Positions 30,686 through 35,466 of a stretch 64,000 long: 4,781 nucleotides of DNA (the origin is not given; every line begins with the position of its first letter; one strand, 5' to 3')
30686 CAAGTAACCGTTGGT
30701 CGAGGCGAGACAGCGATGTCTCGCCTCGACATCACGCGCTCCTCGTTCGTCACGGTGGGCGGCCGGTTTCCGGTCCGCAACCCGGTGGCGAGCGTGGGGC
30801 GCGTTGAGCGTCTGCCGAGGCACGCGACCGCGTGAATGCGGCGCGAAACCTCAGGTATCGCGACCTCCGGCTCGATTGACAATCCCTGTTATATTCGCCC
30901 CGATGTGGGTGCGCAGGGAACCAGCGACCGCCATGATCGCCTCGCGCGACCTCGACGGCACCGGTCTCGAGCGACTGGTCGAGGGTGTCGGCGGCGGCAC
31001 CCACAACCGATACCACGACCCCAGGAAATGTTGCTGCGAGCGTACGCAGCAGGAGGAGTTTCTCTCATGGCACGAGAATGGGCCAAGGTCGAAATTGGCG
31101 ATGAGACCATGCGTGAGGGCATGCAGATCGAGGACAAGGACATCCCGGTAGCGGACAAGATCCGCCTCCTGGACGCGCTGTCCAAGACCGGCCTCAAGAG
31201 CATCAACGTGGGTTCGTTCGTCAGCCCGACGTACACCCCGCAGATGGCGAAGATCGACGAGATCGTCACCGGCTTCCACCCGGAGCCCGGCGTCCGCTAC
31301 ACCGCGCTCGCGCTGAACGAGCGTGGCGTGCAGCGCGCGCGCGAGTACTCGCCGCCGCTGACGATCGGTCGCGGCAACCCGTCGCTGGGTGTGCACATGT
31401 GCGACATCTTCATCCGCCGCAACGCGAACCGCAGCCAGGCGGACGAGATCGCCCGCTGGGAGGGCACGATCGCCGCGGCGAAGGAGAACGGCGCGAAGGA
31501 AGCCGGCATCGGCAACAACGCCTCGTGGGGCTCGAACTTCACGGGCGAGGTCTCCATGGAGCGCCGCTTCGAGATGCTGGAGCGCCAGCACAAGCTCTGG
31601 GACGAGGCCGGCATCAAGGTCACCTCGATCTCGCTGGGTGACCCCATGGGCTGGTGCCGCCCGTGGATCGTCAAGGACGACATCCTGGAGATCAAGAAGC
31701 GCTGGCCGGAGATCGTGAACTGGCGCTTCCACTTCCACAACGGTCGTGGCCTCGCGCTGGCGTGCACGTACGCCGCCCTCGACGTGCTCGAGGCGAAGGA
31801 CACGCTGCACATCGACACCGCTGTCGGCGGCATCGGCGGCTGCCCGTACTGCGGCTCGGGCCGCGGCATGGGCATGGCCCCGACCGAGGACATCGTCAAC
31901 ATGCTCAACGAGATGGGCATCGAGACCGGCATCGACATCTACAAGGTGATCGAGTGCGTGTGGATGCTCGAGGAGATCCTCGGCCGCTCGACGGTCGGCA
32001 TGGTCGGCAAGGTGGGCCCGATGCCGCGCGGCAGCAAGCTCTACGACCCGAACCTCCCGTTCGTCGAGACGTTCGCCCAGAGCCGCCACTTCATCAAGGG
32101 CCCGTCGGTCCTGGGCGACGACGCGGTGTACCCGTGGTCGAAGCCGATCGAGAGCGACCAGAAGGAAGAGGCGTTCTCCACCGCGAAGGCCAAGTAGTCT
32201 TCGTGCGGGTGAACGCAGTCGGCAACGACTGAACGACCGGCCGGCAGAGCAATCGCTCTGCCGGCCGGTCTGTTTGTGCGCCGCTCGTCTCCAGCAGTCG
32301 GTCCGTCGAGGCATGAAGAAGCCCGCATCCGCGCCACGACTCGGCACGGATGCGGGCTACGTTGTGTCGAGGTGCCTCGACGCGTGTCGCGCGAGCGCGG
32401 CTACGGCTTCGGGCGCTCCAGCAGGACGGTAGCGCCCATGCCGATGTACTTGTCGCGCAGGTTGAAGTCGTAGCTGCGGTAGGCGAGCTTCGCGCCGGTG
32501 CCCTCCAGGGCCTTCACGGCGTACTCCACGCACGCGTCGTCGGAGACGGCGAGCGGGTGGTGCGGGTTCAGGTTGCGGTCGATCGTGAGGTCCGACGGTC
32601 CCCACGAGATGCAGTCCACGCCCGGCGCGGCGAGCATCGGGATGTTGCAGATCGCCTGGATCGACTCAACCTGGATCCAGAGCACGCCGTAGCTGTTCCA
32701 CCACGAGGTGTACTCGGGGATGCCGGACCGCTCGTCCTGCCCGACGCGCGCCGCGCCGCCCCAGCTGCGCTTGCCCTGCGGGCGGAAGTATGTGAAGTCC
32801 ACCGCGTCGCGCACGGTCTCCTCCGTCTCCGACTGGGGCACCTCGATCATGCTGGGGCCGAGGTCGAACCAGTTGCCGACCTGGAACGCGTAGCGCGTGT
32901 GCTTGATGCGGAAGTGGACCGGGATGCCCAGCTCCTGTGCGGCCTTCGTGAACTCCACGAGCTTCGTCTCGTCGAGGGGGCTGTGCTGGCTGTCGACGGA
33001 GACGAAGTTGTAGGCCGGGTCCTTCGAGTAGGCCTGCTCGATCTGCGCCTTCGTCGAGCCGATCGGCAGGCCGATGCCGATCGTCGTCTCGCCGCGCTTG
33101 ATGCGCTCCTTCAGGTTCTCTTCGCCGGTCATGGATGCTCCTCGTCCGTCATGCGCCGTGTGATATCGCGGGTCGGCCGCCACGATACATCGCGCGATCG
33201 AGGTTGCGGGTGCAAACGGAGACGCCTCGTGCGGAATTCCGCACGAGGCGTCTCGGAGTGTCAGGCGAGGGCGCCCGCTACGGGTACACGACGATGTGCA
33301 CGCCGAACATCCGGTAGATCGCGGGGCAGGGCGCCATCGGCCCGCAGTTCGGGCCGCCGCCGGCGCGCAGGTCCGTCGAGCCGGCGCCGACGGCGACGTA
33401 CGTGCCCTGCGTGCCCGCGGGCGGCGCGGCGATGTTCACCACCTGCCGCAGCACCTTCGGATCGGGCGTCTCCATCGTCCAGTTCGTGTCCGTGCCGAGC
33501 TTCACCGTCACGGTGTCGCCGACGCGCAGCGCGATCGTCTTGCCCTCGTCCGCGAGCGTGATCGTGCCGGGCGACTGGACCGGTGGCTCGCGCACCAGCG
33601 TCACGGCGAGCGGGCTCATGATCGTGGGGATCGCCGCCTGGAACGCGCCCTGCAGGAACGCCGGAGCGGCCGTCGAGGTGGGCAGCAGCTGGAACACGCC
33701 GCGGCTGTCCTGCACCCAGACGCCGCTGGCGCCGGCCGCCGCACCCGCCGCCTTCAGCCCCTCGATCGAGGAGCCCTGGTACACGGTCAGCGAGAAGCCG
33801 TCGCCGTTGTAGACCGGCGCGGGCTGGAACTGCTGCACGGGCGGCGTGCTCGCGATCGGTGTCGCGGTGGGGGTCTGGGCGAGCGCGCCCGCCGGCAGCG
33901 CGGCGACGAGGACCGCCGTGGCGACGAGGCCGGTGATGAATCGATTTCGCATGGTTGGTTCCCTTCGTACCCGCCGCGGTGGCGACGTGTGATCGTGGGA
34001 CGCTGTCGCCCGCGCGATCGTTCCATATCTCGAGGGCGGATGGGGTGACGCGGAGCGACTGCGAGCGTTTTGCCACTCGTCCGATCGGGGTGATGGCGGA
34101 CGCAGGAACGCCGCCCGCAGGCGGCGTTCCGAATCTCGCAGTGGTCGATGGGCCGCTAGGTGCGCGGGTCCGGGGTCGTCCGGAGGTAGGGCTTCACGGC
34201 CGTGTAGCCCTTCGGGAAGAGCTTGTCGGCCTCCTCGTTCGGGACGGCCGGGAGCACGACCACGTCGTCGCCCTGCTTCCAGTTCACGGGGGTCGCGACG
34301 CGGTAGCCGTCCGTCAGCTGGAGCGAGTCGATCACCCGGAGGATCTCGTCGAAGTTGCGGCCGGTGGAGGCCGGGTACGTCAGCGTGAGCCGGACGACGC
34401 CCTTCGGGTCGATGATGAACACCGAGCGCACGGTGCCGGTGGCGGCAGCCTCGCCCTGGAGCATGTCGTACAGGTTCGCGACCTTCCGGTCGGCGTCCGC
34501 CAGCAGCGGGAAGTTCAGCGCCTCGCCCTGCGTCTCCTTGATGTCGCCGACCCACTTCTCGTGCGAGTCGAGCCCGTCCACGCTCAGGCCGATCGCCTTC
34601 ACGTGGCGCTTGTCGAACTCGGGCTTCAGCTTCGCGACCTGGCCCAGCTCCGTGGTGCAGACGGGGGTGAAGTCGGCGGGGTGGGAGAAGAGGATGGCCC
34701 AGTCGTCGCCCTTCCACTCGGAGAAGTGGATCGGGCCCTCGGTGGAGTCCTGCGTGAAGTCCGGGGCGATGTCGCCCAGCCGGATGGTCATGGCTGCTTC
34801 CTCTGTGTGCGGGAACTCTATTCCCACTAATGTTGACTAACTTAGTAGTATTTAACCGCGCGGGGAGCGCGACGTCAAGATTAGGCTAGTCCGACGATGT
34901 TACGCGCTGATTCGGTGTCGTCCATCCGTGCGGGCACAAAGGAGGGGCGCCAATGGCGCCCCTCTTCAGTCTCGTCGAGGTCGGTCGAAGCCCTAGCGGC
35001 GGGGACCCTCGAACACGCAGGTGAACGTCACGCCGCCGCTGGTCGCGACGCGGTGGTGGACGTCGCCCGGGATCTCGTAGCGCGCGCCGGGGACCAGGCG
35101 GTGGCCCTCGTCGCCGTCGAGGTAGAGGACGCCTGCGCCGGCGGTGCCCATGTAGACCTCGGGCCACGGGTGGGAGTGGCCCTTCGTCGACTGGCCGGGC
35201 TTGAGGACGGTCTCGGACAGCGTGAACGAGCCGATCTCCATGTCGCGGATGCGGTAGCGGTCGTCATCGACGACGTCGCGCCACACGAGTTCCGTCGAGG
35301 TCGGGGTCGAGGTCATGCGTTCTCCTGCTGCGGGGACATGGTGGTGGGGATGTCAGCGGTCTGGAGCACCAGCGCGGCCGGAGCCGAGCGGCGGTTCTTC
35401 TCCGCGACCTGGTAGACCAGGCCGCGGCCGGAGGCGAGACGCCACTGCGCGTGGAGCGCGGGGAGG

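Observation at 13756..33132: Orphan CoA-thioester island: six family III CoA-transferases with lyases, propellers and no classical beta-oxidation genes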

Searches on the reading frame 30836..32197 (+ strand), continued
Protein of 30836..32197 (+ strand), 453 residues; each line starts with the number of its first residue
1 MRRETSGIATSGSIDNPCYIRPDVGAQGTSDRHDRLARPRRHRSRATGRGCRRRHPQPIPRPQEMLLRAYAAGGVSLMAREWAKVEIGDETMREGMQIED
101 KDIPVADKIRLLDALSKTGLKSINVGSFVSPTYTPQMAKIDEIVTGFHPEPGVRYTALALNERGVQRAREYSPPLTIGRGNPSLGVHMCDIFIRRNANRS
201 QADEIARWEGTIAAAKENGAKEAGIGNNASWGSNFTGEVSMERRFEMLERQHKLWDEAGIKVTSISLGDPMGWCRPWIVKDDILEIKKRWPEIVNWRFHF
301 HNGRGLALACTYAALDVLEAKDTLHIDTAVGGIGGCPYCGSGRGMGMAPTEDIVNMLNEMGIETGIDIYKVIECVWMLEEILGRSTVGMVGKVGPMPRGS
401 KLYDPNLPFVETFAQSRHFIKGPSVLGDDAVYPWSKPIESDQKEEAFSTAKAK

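Call 69: search_protein_families(library=pfam, proteins=[L026:8436-9896:+, L016:8553-9932:+, L063:13205-14662:-, L036:12495-12767:+, L026:12507-12776:+, L036:7930-8862:+, L036:19898-20815:+, L069:1691-3052:+, L069:9230-9826:+, L063:8023-9255:-], max_evalue=0.01)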
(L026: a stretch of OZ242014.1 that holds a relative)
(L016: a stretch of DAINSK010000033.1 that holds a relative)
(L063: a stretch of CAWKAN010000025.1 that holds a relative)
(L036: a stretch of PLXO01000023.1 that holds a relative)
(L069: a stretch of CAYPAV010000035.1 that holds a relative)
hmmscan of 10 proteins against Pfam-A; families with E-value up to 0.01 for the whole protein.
L026:8436-9896:+ (486 aa): 2 families
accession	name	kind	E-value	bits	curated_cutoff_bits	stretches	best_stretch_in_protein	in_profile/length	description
PF03972.19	MmgE_PrpD_N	-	1.3e-65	221.4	32.1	1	41-271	1-236/244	MmgE/PrpD N-terminal domain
PF19305.4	MmgE_PrpD_C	-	2.3e-19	70.3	32.1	1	300-470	1-172/173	MmgE/PrpD C-terminal domain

L016:8553-9932:+ (459 aa): 2 families
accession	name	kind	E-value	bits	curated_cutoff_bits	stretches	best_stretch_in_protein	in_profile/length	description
PF03972.19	MmgE_PrpD_N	-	4.5e-62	209.9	32.1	1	8-246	2-241/244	MmgE/PrpD N-terminal domain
PF19305.4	MmgE_PrpD_C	-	1.2e-32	113.6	32.1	1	270-435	1-172/173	MmgE/PrpD C-terminal domain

L063:13205-14662:- (485 aa): 2 families
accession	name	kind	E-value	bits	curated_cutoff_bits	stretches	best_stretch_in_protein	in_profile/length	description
PF00083.30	Sugar_tr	-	6.2e-44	151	22.3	1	51-483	2-448/452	Sugar (and other) transporter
PF07690.21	MFS_1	-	1.5e-30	106.7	33.4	2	55-397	2-306/347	Major Facilitator Superfamily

L036:12495-12767:+ (90 aa): 0 families

L026:12507-12776:+ (89 aa): 1 family
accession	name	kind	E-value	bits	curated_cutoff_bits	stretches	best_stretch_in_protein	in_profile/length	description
PF07037.17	YfeC-like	-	0.00077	20.2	22.9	1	48-76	6-34/122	Transcription regulator YfeC-like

L036:7930-8862:+ (310 aa): 5 families
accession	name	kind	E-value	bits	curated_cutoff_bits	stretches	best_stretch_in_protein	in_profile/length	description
PF00126.33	HTH_1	-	2.4e-20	72.7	26.6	1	12-70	2-60/60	Bacterial regulatory helix-turn-helix protein, lysR family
PF03466.25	LysR_substrate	-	1.5e-19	70.6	28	1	98-298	6-208/209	LysR substrate binding domain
PF12840.13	HTH_20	-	0.00021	21.6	27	1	14-50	13-45/51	Helix-turn-helix domain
PF25213.1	HVO_A0261_N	-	0.0011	19.3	35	1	6-88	6-86/86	HVO_A0261 N-terminal domain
PF13518.12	HTH_28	-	0.0052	17.3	25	0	15-49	5-38/52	Helix-turn-helix domain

L036:19898-20815:+ (305 aa): 5 families
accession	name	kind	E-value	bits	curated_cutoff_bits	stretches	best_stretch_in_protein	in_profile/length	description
PF00561.26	Abhydrolase_1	-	2.4e-21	76.9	25.8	1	65-176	1-111/245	alpha/beta hydrolase fold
PF12697.13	Abhydrolase_6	-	4.5e-21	77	26.3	1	67-298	1-217/217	Alpha/beta hydrolase family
PF00975.26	Thioesterase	-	9.1e-06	26.5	26.4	1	71-183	10-117/226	Thioesterase domain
PF06259.18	Abhydrolase_8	-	0.0019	18.3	20.5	1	115-169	93-146/178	Alpha/beta hydrolase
PF12146.15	Hydrolase_4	-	0.0036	17.1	27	1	66-290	6-237/239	Serine aminopeptidase, S33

L069:1691-3052:+ (453 aa): 2 families
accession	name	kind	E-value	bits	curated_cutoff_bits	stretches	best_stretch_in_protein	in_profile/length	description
PF03972.19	MmgE_PrpD_N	-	9.8e-55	185.9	32.1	1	7-245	3-242/244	MmgE/PrpD N-terminal domain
PF19305.4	MmgE_PrpD_C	-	1.6e-34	119.6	32.1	1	269-436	1-169/173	MmgE/PrpD C-terminal domain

L069:9230-9826:+ (198 aa): 2 families
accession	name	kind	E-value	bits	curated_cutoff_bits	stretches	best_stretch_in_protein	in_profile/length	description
PF12850.12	Metallophos_2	-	3.3e-30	105.6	27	1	1-181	1-153/154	Calcineurin-like phosphoesterase superfamily domain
PF00149.33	Metallophos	-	1.6e-15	58.5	21.5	1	1-143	1-190/191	Calcineurin-like phosphoesterase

L063:8023-9255:- (410 aa): 1 family
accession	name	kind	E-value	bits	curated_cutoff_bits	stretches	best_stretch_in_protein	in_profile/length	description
PF00881.29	Nitroreductase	-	4.1e-19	69.8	23.5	1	170-323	3-166/167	Nitroreductase family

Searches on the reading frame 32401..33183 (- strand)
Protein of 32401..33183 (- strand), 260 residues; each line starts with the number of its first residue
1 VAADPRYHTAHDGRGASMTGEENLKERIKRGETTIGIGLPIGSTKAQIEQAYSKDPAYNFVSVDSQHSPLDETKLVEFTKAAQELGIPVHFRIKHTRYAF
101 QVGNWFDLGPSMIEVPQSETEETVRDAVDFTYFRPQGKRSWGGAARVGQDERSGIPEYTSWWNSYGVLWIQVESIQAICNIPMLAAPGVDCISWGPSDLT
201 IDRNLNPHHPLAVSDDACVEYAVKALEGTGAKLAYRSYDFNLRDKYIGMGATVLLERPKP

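Call 5: search_protein_families(library=pfam, proteins=[window:32401-33183:-])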
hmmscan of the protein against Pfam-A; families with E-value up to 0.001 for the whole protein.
window:32401-33183:- (260 aa): 1 family
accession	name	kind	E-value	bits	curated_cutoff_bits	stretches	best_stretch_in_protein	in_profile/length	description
PF03328.21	HpcH_HpaI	-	1.4e-08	34.7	25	1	61-203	25-158/221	HpcH/HpaI aldolase/citrate lyase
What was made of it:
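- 32401..33132 (-): HpcH/HpaI-type class II aldolase, convergent with the lyase gene. PF03328 E 1.4e-8 (call 5).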

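Call 11: search_protein_families(library=ncbifam, proteins=[window:32401-33183:-], max_evalue=0.00001)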
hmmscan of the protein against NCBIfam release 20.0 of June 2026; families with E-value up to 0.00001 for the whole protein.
window:32401-33183:- (260 aa): 4 families
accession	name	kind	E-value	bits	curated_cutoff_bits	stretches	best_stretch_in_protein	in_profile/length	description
TIGR02311.1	HpaI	equivalog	2.2e-16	60.1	368.8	1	24-253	3-227/249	4-hydroxy-2-oxoheptanedioate aldolase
NF007849.0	PRK10558.1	equivalog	6e-13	48.8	393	1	24-210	10-193/256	2-dehydro-3-deoxyglucarate aldolase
NF007521.0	PRK10128.1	equivalog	3.7e-12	46.3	441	1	23-251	8-231/267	2-keto-3-deoxy-L-rhamnonate aldolase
TIGR03239.1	GarL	equivalog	5.5e-12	45.8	406.75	1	24-210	3-186/249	2-dehydro-3-deoxyglucarate aldolase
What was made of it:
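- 32401..33132 (-): The best NCBIfam match is HpaI at 60 bits, against a cutoff of 369 (call 11).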

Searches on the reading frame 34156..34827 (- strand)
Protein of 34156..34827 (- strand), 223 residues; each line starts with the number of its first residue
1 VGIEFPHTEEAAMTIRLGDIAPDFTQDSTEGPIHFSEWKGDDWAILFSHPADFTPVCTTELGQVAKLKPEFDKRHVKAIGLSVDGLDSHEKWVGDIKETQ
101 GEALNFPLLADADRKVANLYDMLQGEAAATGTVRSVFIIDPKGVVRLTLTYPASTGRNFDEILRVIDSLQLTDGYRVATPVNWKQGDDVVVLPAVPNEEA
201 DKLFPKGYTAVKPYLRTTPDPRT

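Call 6: search_protein_families(library=pfam, proteins=[window:34156-34827:-])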
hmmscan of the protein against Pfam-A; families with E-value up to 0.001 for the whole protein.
window:34156-34827:- (223 aa): 3 families
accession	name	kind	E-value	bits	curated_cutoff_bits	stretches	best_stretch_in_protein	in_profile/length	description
PF00578.27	AhpC-TSA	-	2.6e-33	115.1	26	1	18-146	2-122/124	AhpC/TSA family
PF08534.16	Redoxin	-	5.3e-15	55.9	26.6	1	18-154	3-137/148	Redoxin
PF10417.14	1-cysPrx_C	-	1.1e-08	35.4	21.1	1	168-205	1-39/41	C-terminal domain of 1-Cys peroxiredoxin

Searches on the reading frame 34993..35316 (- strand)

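Call 6: search_protein_families(library=pfam, proteins=[window:34993-35316:-])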
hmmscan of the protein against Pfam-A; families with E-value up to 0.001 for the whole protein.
window:34993-35316:- (107 aa): 2 families
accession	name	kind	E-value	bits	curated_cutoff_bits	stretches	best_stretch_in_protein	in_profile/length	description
PF07883.17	Cupin_2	-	6.1e-08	32.7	27.2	1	36-101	3-69/70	Cupin domain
PF06339.18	Ectoine_synth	-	0.00024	21.8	27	1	17-105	22-110/127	Ectoine synthase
